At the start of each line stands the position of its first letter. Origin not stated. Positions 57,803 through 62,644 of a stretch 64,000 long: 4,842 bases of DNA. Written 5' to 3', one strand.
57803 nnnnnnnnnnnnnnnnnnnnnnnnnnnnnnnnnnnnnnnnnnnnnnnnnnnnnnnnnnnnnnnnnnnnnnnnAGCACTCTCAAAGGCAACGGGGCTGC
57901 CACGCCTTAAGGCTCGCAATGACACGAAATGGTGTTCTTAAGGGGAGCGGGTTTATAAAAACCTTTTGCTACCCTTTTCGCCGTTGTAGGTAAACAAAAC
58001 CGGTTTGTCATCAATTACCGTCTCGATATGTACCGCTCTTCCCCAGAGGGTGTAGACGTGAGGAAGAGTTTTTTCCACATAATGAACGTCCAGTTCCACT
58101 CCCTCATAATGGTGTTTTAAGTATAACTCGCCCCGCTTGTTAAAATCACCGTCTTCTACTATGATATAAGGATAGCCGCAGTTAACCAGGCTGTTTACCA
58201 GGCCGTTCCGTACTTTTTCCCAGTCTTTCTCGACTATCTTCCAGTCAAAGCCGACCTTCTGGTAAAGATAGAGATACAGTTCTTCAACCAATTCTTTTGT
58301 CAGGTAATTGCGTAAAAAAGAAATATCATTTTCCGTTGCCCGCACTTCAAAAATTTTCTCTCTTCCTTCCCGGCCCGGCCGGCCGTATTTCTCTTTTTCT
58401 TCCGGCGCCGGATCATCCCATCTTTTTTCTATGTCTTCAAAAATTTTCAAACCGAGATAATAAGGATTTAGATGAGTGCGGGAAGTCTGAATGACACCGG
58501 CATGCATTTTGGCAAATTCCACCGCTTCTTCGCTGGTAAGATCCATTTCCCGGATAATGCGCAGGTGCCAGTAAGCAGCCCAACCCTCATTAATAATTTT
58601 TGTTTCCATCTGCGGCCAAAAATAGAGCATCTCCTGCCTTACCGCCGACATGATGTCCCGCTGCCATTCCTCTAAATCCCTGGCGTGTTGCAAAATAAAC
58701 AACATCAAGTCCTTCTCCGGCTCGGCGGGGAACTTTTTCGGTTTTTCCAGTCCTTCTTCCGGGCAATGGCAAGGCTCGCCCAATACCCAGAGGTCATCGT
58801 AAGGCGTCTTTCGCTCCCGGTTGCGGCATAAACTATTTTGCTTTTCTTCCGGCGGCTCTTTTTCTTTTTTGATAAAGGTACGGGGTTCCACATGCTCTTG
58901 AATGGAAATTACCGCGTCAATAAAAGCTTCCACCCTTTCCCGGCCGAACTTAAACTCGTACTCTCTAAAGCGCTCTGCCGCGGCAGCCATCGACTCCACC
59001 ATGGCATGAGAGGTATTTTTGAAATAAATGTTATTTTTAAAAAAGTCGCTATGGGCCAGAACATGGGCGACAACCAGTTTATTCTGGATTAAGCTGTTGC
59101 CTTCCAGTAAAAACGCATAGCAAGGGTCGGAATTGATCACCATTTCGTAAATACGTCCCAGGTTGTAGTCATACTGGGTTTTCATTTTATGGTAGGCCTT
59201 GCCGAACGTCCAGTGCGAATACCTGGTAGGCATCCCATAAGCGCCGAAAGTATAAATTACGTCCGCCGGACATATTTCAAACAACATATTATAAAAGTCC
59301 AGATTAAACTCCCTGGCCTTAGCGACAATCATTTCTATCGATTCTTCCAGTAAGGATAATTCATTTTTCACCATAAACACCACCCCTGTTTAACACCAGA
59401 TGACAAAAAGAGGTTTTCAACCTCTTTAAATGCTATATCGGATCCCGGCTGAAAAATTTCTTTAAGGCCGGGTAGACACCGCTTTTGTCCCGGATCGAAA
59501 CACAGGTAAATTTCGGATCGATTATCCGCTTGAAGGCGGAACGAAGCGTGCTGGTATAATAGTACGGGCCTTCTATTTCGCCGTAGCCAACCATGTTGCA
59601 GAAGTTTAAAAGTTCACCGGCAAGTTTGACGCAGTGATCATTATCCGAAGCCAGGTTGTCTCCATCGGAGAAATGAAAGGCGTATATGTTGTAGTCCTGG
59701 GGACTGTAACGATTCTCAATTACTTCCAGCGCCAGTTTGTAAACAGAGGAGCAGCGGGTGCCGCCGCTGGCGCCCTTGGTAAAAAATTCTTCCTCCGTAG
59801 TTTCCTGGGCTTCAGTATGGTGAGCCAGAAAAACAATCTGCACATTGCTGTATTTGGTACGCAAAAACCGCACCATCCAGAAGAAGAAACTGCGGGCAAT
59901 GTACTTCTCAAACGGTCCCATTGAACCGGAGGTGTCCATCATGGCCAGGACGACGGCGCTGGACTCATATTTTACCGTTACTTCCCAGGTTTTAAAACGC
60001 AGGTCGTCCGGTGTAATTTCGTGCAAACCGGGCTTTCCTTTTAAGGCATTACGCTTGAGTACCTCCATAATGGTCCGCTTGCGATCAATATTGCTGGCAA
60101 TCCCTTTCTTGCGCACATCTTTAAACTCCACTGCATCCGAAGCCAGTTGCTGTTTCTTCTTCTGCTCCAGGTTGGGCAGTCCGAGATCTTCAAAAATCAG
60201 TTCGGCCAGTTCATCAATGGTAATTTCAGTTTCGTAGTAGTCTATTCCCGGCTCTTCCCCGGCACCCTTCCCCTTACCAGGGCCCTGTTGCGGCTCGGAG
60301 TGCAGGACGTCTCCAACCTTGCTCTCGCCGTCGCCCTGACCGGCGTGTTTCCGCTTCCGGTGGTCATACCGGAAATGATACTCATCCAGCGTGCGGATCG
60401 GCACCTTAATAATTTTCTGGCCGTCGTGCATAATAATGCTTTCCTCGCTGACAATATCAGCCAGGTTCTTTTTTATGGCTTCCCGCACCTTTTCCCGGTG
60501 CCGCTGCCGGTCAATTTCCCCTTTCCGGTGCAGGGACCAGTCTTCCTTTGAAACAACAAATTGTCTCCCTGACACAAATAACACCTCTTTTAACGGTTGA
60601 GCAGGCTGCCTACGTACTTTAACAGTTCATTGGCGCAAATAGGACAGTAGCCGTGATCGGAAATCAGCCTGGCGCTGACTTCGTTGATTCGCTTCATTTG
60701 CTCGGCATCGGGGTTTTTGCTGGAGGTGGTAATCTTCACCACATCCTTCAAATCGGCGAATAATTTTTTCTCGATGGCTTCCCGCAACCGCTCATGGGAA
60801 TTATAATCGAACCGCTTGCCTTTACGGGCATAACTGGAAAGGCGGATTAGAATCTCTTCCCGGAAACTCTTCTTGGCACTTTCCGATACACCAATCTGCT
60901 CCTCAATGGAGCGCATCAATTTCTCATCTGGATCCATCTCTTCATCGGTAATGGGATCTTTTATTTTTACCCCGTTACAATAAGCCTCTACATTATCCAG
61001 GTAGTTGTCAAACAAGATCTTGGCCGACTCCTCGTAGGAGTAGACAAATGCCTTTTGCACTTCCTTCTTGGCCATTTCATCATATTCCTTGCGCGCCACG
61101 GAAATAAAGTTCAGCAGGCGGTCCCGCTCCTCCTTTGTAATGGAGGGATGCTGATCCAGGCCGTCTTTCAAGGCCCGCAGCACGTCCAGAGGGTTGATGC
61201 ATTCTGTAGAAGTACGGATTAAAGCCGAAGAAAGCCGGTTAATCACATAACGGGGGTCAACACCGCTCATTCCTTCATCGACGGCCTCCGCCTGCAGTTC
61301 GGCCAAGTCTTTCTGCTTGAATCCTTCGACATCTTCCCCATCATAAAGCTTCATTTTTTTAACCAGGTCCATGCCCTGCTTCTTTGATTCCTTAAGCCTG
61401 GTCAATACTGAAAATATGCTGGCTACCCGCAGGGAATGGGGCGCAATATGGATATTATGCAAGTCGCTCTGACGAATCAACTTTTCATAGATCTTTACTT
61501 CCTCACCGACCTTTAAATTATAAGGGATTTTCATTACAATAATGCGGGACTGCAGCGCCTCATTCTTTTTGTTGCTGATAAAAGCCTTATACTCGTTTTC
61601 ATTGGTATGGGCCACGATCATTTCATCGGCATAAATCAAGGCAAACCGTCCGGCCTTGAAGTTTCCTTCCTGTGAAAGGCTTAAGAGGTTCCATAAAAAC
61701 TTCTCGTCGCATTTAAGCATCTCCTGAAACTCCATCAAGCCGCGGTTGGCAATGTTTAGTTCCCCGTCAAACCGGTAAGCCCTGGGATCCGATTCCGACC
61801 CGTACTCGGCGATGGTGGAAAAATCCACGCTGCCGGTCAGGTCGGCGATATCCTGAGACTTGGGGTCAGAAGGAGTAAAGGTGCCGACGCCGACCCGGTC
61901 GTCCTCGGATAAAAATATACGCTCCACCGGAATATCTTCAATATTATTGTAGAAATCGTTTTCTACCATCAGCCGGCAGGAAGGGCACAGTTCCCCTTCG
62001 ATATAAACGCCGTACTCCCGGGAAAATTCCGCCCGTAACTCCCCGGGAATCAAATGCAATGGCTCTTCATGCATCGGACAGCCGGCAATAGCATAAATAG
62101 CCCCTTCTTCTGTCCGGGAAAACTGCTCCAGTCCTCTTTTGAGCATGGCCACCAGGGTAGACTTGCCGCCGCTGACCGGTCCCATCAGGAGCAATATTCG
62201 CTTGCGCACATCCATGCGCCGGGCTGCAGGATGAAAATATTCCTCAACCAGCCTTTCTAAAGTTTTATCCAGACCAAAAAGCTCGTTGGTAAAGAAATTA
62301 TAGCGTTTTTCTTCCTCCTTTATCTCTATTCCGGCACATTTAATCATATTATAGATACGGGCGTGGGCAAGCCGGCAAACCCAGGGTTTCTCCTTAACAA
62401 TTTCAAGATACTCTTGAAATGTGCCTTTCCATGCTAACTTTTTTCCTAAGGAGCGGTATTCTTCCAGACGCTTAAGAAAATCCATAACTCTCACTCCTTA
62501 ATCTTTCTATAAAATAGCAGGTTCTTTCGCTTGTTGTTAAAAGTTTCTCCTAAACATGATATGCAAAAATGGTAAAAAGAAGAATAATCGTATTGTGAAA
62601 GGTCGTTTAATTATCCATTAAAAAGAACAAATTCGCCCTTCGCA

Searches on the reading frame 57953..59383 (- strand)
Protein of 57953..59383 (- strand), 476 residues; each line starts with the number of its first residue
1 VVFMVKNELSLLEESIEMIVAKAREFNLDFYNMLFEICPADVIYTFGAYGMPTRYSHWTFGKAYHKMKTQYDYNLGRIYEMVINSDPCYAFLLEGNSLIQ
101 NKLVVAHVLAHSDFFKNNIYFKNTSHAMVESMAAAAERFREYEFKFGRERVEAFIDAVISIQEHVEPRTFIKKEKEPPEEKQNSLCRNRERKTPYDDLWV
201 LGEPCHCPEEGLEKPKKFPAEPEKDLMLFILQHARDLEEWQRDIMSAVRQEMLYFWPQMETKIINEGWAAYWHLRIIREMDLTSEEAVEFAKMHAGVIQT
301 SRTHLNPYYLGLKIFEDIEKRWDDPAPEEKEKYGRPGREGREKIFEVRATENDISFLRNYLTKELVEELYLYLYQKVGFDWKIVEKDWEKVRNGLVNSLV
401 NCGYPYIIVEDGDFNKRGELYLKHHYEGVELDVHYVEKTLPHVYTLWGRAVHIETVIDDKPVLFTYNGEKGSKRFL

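Call 80: search_protein_families(library=pfam, proteins=[window:57953-59383:-], max_evalue=0.000001)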
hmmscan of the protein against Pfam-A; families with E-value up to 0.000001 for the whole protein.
window:57953-59383:- (476 aa): 2 families
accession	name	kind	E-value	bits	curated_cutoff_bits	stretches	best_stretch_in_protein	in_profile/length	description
PF04293.20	SpoVR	-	4.8e-151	503.5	27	1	8-402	3-405/407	SpoVR like protein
PF24755.2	SpoVR_C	-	3.8e-11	43.3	27.6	1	405-456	1-53/55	SpoVR-like C-terminal domain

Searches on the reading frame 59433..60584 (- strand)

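Call 80: search_protein_families(library=pfam, proteins=[window:59433-60584:-], max_evalue=0.000001)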
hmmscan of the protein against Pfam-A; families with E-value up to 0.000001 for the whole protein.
window:59433-60584:- (383 aa): 1 family
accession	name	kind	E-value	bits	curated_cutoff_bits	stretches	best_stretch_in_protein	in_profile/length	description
PF04285.18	DUF444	-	4.4e-109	365.8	27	2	192-380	227-417/418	Protein of unknown function (DUF444)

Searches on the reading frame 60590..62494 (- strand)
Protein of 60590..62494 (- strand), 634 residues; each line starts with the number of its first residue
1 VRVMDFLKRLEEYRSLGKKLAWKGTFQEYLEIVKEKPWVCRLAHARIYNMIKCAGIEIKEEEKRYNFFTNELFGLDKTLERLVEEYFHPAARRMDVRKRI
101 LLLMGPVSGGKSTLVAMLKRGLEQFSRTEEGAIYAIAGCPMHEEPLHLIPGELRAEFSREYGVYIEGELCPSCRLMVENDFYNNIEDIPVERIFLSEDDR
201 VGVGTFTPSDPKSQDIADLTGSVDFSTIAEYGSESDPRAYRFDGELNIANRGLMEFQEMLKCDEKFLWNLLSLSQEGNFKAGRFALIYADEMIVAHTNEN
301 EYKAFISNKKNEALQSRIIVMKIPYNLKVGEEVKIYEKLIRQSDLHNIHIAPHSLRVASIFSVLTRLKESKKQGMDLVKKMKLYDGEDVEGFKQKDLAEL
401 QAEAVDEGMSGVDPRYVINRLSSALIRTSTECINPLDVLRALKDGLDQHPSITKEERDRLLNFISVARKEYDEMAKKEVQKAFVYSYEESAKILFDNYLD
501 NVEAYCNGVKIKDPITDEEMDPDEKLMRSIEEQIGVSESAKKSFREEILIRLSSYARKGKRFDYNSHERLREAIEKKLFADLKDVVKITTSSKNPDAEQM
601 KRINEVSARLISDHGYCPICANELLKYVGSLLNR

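Call 80: search_protein_families(library=pfam, proteins=[window:60590-62494:-], max_evalue=0.000001)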
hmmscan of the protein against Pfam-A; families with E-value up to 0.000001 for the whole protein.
window:60590-62494:- (634 aa): 2 families
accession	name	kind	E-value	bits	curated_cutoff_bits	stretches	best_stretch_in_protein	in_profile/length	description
PF08298.17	AAA_PrkA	-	1.2e-133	446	25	1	25-372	2-356/358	PrkA AAA domain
PF06798.17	PrkA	-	2.5e-100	335.8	25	1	378-627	1-255/255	PrkA serine protein kinase C-terminal domain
